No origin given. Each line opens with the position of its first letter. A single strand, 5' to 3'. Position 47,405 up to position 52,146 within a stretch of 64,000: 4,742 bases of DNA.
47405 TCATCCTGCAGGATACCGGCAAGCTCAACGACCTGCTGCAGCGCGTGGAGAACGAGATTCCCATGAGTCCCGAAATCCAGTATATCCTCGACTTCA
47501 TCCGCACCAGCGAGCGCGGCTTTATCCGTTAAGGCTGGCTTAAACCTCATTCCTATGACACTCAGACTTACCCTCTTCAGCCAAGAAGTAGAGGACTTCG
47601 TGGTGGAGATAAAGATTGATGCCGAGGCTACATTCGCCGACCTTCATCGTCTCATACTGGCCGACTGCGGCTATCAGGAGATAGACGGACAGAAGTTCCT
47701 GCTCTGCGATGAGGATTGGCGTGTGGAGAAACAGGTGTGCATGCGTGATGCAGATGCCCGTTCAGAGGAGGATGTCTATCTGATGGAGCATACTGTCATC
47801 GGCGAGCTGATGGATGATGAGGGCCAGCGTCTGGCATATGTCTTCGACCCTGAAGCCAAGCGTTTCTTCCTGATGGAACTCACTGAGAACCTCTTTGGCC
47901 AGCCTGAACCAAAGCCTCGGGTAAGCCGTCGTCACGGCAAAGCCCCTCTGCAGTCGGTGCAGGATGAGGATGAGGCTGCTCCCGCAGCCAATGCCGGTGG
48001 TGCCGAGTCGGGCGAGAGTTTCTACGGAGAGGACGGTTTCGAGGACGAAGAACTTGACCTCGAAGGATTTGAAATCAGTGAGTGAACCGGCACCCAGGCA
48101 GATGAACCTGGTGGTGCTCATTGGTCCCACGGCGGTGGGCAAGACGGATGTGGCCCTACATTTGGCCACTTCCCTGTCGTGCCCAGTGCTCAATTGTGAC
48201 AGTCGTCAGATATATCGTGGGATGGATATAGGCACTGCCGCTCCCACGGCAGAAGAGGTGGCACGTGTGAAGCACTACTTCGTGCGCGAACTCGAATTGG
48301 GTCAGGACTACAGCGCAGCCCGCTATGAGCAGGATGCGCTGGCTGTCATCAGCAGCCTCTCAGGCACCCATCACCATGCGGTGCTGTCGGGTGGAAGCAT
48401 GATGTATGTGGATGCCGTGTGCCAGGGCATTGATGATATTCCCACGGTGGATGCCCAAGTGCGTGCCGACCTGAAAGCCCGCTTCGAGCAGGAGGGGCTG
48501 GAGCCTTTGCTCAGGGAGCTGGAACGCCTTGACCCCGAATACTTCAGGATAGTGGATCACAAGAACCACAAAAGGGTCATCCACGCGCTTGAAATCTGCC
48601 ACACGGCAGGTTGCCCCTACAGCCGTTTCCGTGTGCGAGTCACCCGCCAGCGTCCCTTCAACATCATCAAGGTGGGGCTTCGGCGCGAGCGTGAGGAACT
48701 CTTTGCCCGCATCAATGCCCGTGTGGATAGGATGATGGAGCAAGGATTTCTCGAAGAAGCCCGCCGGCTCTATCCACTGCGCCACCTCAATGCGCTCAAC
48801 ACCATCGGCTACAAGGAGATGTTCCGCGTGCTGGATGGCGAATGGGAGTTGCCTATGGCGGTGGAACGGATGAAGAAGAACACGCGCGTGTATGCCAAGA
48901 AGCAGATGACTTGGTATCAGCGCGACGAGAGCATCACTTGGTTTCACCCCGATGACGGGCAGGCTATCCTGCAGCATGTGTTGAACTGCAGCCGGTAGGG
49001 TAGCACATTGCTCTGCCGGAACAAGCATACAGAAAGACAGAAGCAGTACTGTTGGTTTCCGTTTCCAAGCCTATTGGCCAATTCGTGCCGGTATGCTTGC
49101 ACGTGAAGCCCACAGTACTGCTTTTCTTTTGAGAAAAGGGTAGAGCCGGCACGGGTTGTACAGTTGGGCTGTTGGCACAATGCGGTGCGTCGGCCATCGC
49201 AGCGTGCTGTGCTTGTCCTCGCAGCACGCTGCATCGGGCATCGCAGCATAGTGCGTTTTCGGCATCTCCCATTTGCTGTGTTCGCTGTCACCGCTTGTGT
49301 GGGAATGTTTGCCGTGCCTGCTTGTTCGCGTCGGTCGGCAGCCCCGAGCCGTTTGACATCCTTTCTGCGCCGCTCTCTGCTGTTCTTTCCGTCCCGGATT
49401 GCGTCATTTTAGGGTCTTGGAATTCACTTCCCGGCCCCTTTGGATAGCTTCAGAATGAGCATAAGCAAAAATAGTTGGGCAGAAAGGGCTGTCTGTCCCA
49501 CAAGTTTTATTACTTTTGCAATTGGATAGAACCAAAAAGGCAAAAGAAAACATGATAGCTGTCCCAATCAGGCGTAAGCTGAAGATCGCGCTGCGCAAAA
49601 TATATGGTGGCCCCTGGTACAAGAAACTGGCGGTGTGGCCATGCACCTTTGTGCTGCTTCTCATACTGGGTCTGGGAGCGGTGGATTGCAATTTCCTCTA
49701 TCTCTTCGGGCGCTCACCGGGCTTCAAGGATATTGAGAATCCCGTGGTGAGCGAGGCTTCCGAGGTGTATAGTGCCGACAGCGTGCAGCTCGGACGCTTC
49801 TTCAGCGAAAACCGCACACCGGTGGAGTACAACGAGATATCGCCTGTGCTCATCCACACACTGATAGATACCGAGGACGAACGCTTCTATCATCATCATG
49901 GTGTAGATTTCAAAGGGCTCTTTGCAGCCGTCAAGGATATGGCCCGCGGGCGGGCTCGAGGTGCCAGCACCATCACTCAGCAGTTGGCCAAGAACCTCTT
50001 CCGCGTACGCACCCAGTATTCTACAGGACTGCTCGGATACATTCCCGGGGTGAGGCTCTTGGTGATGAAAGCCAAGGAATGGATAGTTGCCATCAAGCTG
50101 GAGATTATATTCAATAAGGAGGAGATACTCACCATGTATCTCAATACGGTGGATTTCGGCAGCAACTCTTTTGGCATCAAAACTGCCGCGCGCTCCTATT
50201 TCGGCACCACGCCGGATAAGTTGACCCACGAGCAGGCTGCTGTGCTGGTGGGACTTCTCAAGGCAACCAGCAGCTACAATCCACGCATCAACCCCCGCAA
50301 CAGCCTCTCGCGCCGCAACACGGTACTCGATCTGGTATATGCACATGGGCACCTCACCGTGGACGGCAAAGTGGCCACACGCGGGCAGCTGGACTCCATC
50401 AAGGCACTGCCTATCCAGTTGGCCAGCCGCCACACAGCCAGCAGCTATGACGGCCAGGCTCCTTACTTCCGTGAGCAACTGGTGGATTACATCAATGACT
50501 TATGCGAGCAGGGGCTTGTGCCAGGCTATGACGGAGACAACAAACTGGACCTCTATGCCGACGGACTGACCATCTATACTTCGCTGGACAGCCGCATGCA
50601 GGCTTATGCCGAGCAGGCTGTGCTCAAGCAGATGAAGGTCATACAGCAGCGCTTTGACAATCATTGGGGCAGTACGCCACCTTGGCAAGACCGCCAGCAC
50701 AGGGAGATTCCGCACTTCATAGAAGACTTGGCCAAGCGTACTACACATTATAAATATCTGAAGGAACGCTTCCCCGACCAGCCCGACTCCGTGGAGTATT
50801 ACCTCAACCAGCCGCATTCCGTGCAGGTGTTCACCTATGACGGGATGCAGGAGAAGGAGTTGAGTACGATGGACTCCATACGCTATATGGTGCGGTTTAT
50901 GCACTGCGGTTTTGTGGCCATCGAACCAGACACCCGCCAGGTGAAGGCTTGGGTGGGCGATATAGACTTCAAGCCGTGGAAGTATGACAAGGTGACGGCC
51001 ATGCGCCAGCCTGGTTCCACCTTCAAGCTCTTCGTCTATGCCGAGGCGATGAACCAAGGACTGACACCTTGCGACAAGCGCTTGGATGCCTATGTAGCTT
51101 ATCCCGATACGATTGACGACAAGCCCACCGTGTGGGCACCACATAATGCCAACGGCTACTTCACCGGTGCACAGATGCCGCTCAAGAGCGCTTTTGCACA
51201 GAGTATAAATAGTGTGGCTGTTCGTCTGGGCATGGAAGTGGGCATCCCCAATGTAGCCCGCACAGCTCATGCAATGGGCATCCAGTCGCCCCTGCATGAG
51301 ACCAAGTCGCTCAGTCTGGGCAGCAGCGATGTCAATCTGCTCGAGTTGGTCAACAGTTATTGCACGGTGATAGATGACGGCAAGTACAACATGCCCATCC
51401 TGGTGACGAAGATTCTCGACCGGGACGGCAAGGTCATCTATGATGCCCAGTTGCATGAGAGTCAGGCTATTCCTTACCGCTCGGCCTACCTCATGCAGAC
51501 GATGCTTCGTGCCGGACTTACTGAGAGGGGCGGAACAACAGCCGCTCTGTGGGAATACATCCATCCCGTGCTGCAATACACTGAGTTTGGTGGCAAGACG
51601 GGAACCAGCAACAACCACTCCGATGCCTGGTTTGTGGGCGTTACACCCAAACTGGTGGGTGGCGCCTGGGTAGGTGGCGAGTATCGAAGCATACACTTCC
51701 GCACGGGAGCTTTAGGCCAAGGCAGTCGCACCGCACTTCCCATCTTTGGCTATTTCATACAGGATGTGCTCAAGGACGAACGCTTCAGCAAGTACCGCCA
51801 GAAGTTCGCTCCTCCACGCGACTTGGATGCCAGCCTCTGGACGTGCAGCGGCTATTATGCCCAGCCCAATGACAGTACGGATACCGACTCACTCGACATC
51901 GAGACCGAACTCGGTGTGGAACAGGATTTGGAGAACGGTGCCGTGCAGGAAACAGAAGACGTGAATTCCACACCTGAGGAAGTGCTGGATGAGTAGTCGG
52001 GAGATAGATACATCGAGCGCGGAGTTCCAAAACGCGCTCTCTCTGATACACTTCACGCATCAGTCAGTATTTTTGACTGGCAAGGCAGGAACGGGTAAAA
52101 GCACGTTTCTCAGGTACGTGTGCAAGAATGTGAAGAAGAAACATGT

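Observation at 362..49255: Dispersed 75-90-bp GC-rich palindromic repeat family, three copies, each in a large ORF-free intergenic block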

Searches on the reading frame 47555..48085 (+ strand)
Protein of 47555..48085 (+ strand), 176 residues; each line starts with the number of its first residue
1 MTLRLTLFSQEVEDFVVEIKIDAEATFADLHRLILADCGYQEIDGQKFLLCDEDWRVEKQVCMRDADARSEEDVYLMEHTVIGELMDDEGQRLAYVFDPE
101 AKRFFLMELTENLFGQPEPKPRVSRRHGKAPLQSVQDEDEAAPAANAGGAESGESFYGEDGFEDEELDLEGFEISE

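Call 71: find_encoding_contigs(protein=window:47555-48085:+, flank=10000, max_places=10)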
Protein window:47555-48085:+ (176 aa): 24 contigs read that carry it; 10 places shown.
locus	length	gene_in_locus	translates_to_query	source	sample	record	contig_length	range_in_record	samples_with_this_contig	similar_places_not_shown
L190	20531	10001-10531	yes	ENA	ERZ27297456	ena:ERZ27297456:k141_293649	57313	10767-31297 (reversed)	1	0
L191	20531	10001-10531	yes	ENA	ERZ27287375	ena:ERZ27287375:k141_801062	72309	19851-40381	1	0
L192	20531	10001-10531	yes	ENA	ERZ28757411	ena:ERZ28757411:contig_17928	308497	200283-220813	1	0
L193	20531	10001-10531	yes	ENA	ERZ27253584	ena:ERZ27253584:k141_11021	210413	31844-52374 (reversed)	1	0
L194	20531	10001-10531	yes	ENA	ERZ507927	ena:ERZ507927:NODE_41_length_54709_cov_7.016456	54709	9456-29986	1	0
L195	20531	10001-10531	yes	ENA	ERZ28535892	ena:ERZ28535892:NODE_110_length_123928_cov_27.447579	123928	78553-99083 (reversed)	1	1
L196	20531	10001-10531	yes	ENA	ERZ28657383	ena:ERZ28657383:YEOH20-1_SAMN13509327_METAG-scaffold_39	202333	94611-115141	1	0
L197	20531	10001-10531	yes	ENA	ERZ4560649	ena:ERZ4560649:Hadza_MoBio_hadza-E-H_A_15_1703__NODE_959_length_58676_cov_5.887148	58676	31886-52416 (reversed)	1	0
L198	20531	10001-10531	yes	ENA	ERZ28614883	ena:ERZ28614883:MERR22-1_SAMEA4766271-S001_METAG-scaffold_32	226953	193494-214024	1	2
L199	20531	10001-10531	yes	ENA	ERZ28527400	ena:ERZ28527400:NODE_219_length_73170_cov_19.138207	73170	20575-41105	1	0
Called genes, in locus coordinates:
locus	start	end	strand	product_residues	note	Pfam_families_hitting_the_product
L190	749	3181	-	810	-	PF07715:Plug, PF00593:TonB_dep_Rec_b-barrel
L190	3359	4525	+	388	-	PF00586:AIRS, PF02769:AIRS_C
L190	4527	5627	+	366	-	PF03462:PCRF, PF00472:RF-1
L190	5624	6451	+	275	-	PF00215:OMPdecase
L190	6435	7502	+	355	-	PF04613:LpxD, PF25084:LbH_EIF2B, PF25087:GMPPB_C, PF00132:Hexapep, PF14602:Hexapep_2 (faint), PF00132:Hexapep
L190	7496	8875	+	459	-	PF03331:LpxC, PF07977:FabA, PF22817:ApeP-like, PF22818:ApeI-like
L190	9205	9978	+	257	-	PF00132:Hexapep (weak), PF25084:LbH_EIF2B (faint), PF25087:GMPPB_C (weak), PF00132:Hexapep, PF13720:Acetyltransf_11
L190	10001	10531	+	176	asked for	PF07929:PRiA4_ORF3 (weak)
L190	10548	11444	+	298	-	PF01745:IPT, PF01715:IPPT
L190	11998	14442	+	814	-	PF00912:Transgly, PF28500:PBP_middle, PF00905:Transpeptidase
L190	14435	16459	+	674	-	PF02689:Herpes_Helicase (faint), PF05970:PIF1, PF13245:AAA_19, PF13401:AAA_22 (faint), PF13604:AAA_30, PF13414:TPR_11 (weak), PF13432:TPR_16 (weak), PF13414:TPR_11 (weak), +8 more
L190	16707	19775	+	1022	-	PF02469:Fasciclin (faint)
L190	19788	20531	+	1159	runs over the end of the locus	PF13620:CarboxypepD_reg (weak), PF13715:CarbopepD_reg_2, PF07715:Plug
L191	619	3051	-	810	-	PF07715:Plug, PF00593:TonB_dep_Rec_b-barrel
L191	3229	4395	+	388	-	PF00586:AIRS, PF02769:AIRS_C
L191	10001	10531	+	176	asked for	PF07929:PRiA4_ORF3 (weak)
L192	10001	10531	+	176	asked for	PF07929:PRiA4_ORF3 (weak)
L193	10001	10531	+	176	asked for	PF07929:PRiA4_ORF3 (weak)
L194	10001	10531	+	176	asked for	PF07929:PRiA4_ORF3 (weak)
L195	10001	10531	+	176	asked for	PF07929:PRiA4_ORF3 (weak)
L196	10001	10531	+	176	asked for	PF07929:PRiA4_ORF3 (weak)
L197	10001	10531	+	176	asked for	PF07929:PRiA4_ORF3 (weak)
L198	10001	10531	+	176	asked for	PF07929:PRiA4_ORF3 (weak)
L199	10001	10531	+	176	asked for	PF07929:PRiA4_ORF3 (weak)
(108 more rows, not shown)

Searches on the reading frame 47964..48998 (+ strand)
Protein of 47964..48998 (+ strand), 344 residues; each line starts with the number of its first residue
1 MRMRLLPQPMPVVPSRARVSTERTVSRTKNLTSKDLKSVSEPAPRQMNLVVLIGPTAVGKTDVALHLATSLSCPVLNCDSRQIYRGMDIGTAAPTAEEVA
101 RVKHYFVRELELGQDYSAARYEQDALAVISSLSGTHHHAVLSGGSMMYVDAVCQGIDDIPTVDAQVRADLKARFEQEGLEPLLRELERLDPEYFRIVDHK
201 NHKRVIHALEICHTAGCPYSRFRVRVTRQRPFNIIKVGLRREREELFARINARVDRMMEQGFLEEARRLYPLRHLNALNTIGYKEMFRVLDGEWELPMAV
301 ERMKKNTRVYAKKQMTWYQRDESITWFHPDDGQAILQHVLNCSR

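Call 10: search_protein_families(library=ncbifam, proteins=[window:47964-48998:+])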
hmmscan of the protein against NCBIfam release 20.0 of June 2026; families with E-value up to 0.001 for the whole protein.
window:47964-48998:+ (344 aa): 1 family
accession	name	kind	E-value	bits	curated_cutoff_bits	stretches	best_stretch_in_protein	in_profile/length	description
TIGR00174.1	miaA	equivalog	1.7e-75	254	148.65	1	50-331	2-287/288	tRNA (adenosine(37)-N6)-dimethylallyltransferase MiaA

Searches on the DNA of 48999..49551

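Call 87: search_rna_families(source=window, start=48999, end=49551, threshold=evalue, max_evalue=1)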
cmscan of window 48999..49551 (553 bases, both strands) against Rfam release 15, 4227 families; matches with E-value up to 1: 2.
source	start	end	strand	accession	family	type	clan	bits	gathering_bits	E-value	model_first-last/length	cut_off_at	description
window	49187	49244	-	RF03660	mir-4018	Gene; miRNA;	-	21.5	66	0.071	1-54/54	no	mir-4018 microRNA precursor family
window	49187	49244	+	RF03660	mir-4018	Gene; miRNA;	-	18.8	66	0.41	1-54/54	no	mir-4018 microRNA precursor family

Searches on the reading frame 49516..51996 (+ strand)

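Call 10: search_protein_families(library=ncbifam, proteins=[window:49516-51996:+])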
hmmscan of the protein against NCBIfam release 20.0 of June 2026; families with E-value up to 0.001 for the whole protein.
window:49516-51996:+ (826 aa): 14 families
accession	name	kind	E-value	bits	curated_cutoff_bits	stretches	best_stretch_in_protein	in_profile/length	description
TIGR02074.1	PBP_1a_fam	subfamily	1.1e-127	427.1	508.75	1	99-753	1-534/535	PBP1A family penicillin-binding protein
NF051885.1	tranpepglycosPbpC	equivalog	7.4e-90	302.3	900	2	465-722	327-568/632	multimodular transpeptidase-transglycosylase PbpC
TIGR02071.1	PBP_1b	equivalog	7.1e-79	265.8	717.75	2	97-379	144-398/729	penicillin-binding protein 1B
NF008643.0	PRK11636.1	equivalog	1.8e-77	261.4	1263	3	47-375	13-309/850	peptidoglycan glycosyltransferase/peptidoglycan DD-transpeptidase MrcA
TIGR02073.1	PBP_1c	equivalog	3.7e-71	240.7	494.2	2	98-299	31-219/728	penicillin-binding protein 1C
NF038276.1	strep_PBP2A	exception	1.5e-67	228.4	1100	2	45-371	42-337/716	penicillin-binding protein PBP2A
NF007061.0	PRK09506.1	equivalog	2.9e-58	197.4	1120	2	98-378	209-461/825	bifunctional glycosyl transferase/transpeptidase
NF011423.0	PRK14850.1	equivalog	5.1e-56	190.5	1275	2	99-381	156-410/764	penicillin-binding protein 1b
NF038274.1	strep_PBP1B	exception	1.7e-50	172.1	1225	2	440-722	355-636/745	penicillin-binding protein PBP1B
NF038272.1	strep_PBP1A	exception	1.2e-48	166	1075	2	44-363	14-306/658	penicillin-binding protein PBP1A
NF008414.0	PRK11240.1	equivalog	1.5e-39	135.7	1121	2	81-306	42-251/774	peptidoglycan glycosyltransferase PbpC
TIGR02070.1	mono_pep_trsgly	equivalog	7.1e-33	114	182.65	1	102-270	57-213/224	monofunctional biosynthetic peptidoglycan transglycosylase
NF010008.0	PRK13481.1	equivalog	2.4e-24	86.1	270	1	103-255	83-230/269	glycosyltransferase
TIGR03423.1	pbp2_mrdA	equivalog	1.4e-13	50.3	455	2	596-700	425-528/593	penicillin-binding protein 2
